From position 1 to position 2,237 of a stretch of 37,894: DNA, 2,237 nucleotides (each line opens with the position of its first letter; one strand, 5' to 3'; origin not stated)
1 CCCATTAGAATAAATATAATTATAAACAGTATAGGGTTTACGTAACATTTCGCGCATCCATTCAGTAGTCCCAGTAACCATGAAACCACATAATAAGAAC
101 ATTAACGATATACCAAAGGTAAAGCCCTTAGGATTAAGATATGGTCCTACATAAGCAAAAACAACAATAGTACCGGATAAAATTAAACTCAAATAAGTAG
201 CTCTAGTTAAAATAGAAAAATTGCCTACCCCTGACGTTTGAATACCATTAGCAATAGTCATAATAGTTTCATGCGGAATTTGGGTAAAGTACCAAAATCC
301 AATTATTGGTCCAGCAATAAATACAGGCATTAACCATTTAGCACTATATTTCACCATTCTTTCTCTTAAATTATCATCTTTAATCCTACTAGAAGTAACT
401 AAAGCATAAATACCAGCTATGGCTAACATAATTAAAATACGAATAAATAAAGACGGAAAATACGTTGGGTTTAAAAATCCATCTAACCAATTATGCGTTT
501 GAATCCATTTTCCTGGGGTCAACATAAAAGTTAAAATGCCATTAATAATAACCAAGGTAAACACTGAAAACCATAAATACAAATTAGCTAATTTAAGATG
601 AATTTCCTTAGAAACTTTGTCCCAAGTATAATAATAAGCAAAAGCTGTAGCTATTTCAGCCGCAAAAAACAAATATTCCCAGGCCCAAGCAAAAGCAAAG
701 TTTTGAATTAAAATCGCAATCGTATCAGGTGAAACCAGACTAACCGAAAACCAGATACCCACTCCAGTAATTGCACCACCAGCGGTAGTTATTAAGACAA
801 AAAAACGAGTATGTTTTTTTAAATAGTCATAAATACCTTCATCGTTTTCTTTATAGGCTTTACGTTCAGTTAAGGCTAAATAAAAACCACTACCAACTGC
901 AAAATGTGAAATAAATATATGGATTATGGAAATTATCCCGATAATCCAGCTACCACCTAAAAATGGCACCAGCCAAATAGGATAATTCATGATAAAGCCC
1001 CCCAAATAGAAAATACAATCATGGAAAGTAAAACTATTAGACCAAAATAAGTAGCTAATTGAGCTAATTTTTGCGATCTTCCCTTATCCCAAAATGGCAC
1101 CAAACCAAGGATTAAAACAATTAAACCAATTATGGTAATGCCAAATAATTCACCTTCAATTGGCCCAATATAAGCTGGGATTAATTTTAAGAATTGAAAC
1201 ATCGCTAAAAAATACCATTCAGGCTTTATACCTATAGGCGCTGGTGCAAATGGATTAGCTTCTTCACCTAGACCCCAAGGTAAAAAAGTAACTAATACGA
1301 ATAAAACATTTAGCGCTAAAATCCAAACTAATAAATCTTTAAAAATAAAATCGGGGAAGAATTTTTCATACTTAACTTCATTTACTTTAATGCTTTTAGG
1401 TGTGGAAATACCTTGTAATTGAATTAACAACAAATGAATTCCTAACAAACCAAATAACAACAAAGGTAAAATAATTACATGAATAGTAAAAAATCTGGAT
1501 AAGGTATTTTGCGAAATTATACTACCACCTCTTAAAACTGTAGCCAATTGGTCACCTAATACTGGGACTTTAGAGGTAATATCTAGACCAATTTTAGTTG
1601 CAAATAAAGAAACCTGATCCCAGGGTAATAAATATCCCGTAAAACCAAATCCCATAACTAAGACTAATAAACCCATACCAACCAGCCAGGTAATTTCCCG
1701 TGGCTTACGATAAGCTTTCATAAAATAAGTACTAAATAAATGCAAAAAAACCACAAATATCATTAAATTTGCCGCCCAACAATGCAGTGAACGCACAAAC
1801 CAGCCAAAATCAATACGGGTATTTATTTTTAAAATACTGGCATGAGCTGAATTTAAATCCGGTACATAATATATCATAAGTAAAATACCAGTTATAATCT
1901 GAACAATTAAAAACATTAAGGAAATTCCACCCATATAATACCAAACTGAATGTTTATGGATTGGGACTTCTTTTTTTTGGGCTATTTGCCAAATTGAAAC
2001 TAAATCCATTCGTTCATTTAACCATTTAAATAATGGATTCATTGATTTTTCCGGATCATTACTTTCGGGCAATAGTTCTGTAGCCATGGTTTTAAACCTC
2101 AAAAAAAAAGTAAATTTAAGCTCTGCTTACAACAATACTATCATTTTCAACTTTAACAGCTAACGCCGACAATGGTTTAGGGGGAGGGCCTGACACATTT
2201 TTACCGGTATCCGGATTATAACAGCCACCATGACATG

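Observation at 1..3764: Rieske/cytochrome b6-like module with no visible c-type cytochrome, flanked by and translationally coupled to paralogous bd-oxidase-like membrane proteins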

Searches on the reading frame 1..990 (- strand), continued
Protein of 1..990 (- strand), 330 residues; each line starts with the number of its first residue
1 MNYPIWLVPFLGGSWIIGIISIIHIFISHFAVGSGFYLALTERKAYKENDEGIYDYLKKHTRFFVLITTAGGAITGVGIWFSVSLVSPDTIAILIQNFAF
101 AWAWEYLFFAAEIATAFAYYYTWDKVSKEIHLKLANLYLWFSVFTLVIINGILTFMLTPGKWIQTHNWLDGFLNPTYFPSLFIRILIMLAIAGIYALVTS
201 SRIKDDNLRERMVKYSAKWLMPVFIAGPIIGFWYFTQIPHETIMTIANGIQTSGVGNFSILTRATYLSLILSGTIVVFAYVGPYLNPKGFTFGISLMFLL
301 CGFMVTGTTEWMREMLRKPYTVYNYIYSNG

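Call 27: find_related_loci(query=A2, collection=genome_contigs, flank=7000)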
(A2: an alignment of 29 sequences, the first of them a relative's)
Query A2 (452 aa) in genome_contigs; peptide patterns used: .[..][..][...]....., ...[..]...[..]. (x = any residue, [..] = any of these).
599 stretches matched a pattern (row limit reached: there are more); 582 encode a relative of the query (tblastn E <= 1e-3); the best 80 are kept; 80 distinct loci.
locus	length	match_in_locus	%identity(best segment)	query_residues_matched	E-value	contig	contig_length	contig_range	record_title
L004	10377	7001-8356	99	1-452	0e+0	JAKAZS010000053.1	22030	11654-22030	MAG: bacterium isolate ZJ1.bin59 NODE_2993_length_22030_cov_2.194129, whole genome shotgun sequence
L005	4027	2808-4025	94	1-406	0e+0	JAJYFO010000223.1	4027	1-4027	MAG: bacterium isolate DBS1-2.bin46 NODE_44422_length_4027_cov_1.023077, whole genome shotgun sequence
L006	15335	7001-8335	67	1-445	0e+0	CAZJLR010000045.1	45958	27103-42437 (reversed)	MAG TPA_asm: uncultured Candidatus Obscuribacterales bacterium isolate SRP262948_co1_150 genome assembly, contig: NODE_7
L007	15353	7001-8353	63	1-451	0e+0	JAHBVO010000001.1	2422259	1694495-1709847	MAG: Candidatus Obscuribacterales bacterium isolate ACE_CYA3 CYA3_1, whole genome shotgun sequence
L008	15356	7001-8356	64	1-452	0e+0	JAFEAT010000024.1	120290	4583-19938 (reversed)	MAG: Cyanobacteria bacterium SZAS-4 CYAN-TMP-2__24__length-120290, whole genome shotgun sequence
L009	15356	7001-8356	63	1-451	0e+0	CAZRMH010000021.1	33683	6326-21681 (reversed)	MAG TPA_asm: uncultured Candidatus Obscuribacterales bacterium isolate SRP287051_co1_22 genome assembly, contig: NODE_20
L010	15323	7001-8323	64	1-441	0e+0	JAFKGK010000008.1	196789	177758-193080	MAG: Candidatus Melainabacteria bacterium isolate SCN18_26_2_15_R4_P_51_74 SCN18_26_2_15_R4_P_scaffold_117, whole genome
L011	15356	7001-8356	62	1-451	0e+0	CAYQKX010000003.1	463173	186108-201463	MAG TPA_asm: uncultured Candidatus Obscuribacterales bacterium isolate SRP287051_co1_96 genome assembly, contig: NODE_20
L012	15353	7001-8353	63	1-451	0e+0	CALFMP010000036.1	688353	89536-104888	MAG TPA_asm: uncultured Candidatus Melainabacteria bacterium isolate SRR6227243_bin.142_CONCOCT_v1.1_MAG genome assembly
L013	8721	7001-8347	67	1-449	0e+0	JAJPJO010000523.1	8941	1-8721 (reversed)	MAG: Proteobacteria bacterium isolate Centralia_MAG_505 k107_34032826, whole genome shotgun sequence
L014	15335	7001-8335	67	1-445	0e+0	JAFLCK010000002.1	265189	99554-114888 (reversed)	MAG: Candidatus Obscuribacter phosphatis isolate UWPOB_OBS1 gnl_X_NNKDJJKM_2, whole genome shotgun sequence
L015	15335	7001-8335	67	1-445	0e+0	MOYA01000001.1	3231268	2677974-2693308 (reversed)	MAG: Candidatus Obscuribacter phosphatis isolate EBPR_351 scaffold1, whole genome shotgun sequence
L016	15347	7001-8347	61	1-449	0e+0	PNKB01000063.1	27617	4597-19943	MAG: Cyanobacteria bacterium PR.3.49 PR_1000565_27617, whole genome shotgun sequence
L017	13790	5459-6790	63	1-444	0e+0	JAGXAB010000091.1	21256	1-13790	MAG: Cyanobacteria bacterium REEB67 contig-150_2956, whole genome shotgun sequence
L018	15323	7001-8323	64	1-441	0e+0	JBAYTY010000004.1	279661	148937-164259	MAG: Candidatus Obscuribacterales bacterium isolate SO_2016_LW3_2 scaffold00037_LW162_2016, whole genome shotgun sequenc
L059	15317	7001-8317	43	1-437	3e-124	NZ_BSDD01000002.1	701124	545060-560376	Geothrix rubra strain Red803 sequence02, whole genome shotgun sequence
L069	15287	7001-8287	42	1-444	8e-118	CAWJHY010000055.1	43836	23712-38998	MAG: uncultured Acidobacteriota bacterium isolate MFD03323.bin.2.41 genome assembly, contig: contig_43545, whole genome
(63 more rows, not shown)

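Call 39: predict_structure(alignment_id=A2)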
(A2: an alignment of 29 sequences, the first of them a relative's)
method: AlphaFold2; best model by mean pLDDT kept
length: 452 residues; sequences in the alignment: 29
mean_pLDDT: 79.6   pTM: 0.75
mean pLDDT of the five models: 79.6, 78.3, 75.6, 74.8, 74.5
residues with pLDDT >= 90: 115; 70-90: 245; 50-70: 67; < 50: 25
segments of 3 or more residues with pLDDT < 50: 1-6, 252-260, 443-452
pLDDT, mean of each block of 10 residues (from residue 1): 45 61 78 88 95 91 76 78 70 80 88 90 92 94 90 84 86 88 86 88 92 90 82 83 64 47 54 66 81 85 73 63 80 89 87 87 90 76 77 92 87 77 93 91 42 30
secondary structure, 60 per line:
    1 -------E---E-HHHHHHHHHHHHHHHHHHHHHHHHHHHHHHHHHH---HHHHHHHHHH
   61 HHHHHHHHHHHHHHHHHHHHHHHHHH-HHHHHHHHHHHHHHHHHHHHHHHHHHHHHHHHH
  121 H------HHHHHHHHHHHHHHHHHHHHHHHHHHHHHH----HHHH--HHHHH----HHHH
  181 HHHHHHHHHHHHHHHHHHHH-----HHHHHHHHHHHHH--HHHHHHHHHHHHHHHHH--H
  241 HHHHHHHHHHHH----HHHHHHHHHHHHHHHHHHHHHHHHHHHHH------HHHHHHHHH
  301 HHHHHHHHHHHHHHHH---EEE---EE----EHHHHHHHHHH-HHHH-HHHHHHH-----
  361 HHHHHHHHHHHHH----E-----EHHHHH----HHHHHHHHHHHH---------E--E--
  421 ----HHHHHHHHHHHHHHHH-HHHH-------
elements in order: H14-47 H51-86 H88-121 H128-157 H162-165 H168-172 H177-200 H206-218 H221-237 H240-252 H257-285 H292-316 E320-322 H333-342 H344-347 H349-355 H361-373 H385-389 H394-405 H425-440 H442-445

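Call 43: fold_search(model_id=the predicted structure, library=pdb)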
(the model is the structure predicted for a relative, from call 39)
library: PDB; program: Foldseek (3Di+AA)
matches with E <= 10: 158; with E <= 0.001: 11
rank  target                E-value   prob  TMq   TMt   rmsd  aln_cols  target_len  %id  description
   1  7oy2_C                5.8e-06  1.00  0.57  0.56  11.1       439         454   12  High resolution structure of cytochrome bd-II oxidase from E. coli (released 2021-12-15)
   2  9r2g_A                7.3e-06  1.00  0.56  0.66   4.7       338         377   15  Cytochrome bd II oxidase qOR-2 type from Mycobacterium smegmatis (released 2026-03-04)
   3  8b4o_A                1.2e-05  1.00  0.56  0.58   5.1       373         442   17  Cryo-EM structure of cytochrome bd oxidase from C. glutamicum (released 2022-12-28)
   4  5doq_A                1.4e-05  1.00  0.60  0.62   9.9       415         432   16  The structure of bd oxidase from Geobacillus thermodenitrificans (released 2016-05-04)
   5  6rx4_A                2.8e-05  1.00  0.51  0.48  11.7       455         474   13  THE STRUCTURE OF BD OXIDASE FROM ESCHERICHIA COLI (released 2019-11-20)
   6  6rko_A                3.4e-05  1.00  0.54  0.55   8.9       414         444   12  Cryo-EM structure of the E. coli cytochrome bd-I oxidase at 2.68 A resolution (released 2019-10-16)
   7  7nkz_A                4.3e-05  1.00  0.58  0.57   4.5       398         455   15  Cryo-EM structure of the cytochrome bd oxidase from M. tuberculosis at 2.5 A resolution (released 2021-09-22)
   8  7d5i_A                8.1e-05  1.00  0.55  0.56   5.3       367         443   17  Structure of Mycobacterium smegmatis bd complex in the apo-form. (released 2021-06-23)
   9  7ose_A                8.8e-05  1.00  0.53  0.48  11.6       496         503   12  cytochrome bd-II type oxidase with bound aurachin D (released 2021-11-17)
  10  9fka_A                1.1e-04  1.00  0.54  0.53   5.3       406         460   14  Cryo-EM structure of the reduced cytochrome bd oxidase from M. tuberculosis (released 2025-02-12)
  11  9r2g_D                9.7e-04  1.00  0.51  0.67  12.4       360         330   10  Cytochrome bd II oxidase qOR-2 type from Mycobacterium smegmatis (released 2026-03-04)
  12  7ose_B                2.9e-03  1.00  0.44  0.52   7.1       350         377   15  cytochrome bd-II type oxidase with bound aurachin D (released 2021-11-17)
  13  7oy2_B                3.6e-03  1.00  0.43  0.50   7.2       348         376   14  High resolution structure of cytochrome bd-II oxidase from E. coli (released 2021-12-15)
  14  6rko_B                5.3e-03  1.00  0.40  0.46   7.0       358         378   12  Cryo-EM structure of the E. coli cytochrome bd-I oxidase at 2.68 A resolution (released 2019-10-16)
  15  5doq_B                1.5e-02  1.00  0.49  0.65  12.3       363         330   10  The structure of bd oxidase from Geobacillus thermodenitrificans (released 2016-05-04)
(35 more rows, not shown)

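Call 64: search_protein_families(library=pfam, proteins=[P0001, L059:6998-8353:+, L069:6860-8362:+], max_evalue=0.01)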
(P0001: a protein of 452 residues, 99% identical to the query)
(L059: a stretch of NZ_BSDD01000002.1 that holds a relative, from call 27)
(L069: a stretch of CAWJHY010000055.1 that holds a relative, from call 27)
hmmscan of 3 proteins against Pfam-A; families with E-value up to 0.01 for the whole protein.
P0001 (452 aa): 3 families
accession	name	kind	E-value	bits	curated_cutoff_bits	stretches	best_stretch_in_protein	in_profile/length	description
PF01654.22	Cyt_bd_oxida_I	-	1.3e-07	31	26.2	1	17-226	6-225/418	Cytochrome bd terminal oxidase subunit I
PF00034.26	Cytochrom_C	-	0.0019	19.9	21.3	1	363-437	2-88/90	Cytochrome c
PF13442.11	Cytochrome_CBB3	-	0.002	18.9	27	1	361-435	2-68/68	Cytochrome C oxidase, cbb3-type, subunit III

L059:6998-8353:+ (452 aa): 3 families
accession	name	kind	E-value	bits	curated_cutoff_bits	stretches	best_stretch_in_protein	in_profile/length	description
PF01654.22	Cyt_bd_oxida_I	-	2.9e-11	43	26.2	1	16-233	4-230/418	Cytochrome bd terminal oxidase subunit I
PF00034.26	Cytochrom_C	-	0.00016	23.3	21.3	1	366-439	2-87/90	Cytochrome c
PF13442.11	Cytochrome_CBB3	-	0.00016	22.4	27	1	364-438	2-68/68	Cytochrome C oxidase, cbb3-type, subunit III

L069:6860-8362:+ (501 aa): 2 families
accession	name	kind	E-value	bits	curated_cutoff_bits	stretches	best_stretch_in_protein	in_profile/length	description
PF01654.22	Cyt_bd_oxida_I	-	5.1e-12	45.5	26.2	1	64-276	6-228/418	Cytochrome bd terminal oxidase subunit I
PF13442.11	Cytochrome_CBB3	-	6e-10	39.7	27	1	403-467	5-68/68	Cytochrome C oxidase, cbb3-type, subunit III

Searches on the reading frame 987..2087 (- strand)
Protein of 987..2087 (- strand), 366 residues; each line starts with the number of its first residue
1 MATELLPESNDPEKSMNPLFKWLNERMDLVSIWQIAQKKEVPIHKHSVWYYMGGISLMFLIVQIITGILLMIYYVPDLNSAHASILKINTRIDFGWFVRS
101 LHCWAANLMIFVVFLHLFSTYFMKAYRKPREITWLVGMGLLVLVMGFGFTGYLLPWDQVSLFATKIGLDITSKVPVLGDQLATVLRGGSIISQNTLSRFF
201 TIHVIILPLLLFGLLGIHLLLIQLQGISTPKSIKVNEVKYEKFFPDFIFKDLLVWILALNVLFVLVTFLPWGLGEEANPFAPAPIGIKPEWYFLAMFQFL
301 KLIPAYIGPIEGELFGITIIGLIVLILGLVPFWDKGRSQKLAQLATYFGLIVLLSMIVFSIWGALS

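Call 5: search_protein_families(library=pfam, proteins=[window:987-2087:-], max_evalue=1)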
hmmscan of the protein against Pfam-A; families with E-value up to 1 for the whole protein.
window:987-2087:- (366 aa): 4 families
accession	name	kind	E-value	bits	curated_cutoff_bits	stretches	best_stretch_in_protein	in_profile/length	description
PF00033.24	Cytochrome_B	-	3.6e-49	167.6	27.2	1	47-225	11-188/189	Cytochrome b/b6/petB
PF13631.11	Cytochrom_B_N_2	-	8.2e-45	153.2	27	1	108-270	2-163/169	Cytochrome b(N-terminal)/b6/petB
PF00032.22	Cytochrom_B_C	-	4.4e-09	36.9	20.7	1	277-363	2-82/102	Cytochrome b(C-terminal)/b6/petD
PF14358.11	DUF4405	-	4.5e-05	24.3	26.7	1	57-118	7-63/66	Domain of unknown function (DUF4405)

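Call 6: search_protein_families(library=ncbifam, proteins=[window:987-2087:-], max_evalue=1)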
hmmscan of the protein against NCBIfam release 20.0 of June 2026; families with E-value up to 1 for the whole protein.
window:987-2087:- (366 aa): 6 families
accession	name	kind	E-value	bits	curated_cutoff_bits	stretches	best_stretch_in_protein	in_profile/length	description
NF002990.0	PRK03735.1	subfamily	2.2e-72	243.4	325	1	16-230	2-222/223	cytochrome b6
NF040969.1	cytb_ExtP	equivalog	3.5e-64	216.4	290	1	44-229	19-204/205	selenite/tellurite reduction operon b-type cytochrome ExtP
NF050120.1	bc1_QcrB_actin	exception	7.9e-40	137.1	500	1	22-327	1-331/458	cytochrome bc1 complex cytochrome b subunit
NF041076.1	cyt_b_SoxC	equivalog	2.4e-29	102.6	740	1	42-365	20-361/542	proton pump complex cytochrome B SoxC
TIGR01156.1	cytb6_f_IV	equivalog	1.2e-06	28.4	127.05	1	253-333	42-114/160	cytochrome b6-f complex subunit IV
NF041581.1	SosA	equivalog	0.48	10.6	60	0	106-127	11-32/77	DNA damage-induced cell division inhibitor SosA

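Call 50: search_solved_structures(query=window:987-2087:-, max_evalue=1e-10, show_alignments=2)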
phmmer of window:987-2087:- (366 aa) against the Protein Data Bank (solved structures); distinct sequences matched with E-value up to 1e-10: 53.
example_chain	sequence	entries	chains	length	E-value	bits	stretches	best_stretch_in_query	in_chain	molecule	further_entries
7r0w_I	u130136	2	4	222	5.4e-57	196.7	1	15-230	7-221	Cytochrome b6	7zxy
6rqf_I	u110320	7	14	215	3e-55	191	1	16-230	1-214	Cytochrome b6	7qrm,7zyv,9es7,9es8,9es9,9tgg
1vf5_A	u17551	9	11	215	9.5e-53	182.7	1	19-230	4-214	CYTOCHROME B6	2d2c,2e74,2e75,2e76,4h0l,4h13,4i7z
2zt9_A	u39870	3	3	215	1.1e-52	182.6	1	19-230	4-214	Cytochrome b6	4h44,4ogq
1q90_B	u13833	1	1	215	2.3e-51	178.1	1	16-230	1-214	Cytochrome b6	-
8smr_I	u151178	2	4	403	3.1e-49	171.2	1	16-363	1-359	Cytochrome b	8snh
1zrt_C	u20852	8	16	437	3e-48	167.9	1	17-339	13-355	Cytochrome b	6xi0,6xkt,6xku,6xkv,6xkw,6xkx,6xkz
29ye_B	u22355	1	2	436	3e-48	167.9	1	17-339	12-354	Cytochrome b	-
29xz_B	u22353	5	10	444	3.2e-48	167.8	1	17-339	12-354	Cytochrome b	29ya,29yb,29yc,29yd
9fks_a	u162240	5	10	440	4.7e-48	167.3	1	19-348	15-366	Cytochrome b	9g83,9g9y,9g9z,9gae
2yiu_A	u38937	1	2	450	5.3e-48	167.1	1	19-348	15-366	CYTOCHROME B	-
6nin_A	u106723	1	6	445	2.4e-47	164.9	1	18-351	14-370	Cytochrome b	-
5kkz_A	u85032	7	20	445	3.3e-47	164.5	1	18-351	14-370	Cytochrome b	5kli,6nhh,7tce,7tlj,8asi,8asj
2qjp_A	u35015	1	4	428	4.5e-47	164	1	18-351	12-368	Cytochrome b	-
2fyn_A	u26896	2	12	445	5.2e-47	163.8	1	18-351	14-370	Cytochrome b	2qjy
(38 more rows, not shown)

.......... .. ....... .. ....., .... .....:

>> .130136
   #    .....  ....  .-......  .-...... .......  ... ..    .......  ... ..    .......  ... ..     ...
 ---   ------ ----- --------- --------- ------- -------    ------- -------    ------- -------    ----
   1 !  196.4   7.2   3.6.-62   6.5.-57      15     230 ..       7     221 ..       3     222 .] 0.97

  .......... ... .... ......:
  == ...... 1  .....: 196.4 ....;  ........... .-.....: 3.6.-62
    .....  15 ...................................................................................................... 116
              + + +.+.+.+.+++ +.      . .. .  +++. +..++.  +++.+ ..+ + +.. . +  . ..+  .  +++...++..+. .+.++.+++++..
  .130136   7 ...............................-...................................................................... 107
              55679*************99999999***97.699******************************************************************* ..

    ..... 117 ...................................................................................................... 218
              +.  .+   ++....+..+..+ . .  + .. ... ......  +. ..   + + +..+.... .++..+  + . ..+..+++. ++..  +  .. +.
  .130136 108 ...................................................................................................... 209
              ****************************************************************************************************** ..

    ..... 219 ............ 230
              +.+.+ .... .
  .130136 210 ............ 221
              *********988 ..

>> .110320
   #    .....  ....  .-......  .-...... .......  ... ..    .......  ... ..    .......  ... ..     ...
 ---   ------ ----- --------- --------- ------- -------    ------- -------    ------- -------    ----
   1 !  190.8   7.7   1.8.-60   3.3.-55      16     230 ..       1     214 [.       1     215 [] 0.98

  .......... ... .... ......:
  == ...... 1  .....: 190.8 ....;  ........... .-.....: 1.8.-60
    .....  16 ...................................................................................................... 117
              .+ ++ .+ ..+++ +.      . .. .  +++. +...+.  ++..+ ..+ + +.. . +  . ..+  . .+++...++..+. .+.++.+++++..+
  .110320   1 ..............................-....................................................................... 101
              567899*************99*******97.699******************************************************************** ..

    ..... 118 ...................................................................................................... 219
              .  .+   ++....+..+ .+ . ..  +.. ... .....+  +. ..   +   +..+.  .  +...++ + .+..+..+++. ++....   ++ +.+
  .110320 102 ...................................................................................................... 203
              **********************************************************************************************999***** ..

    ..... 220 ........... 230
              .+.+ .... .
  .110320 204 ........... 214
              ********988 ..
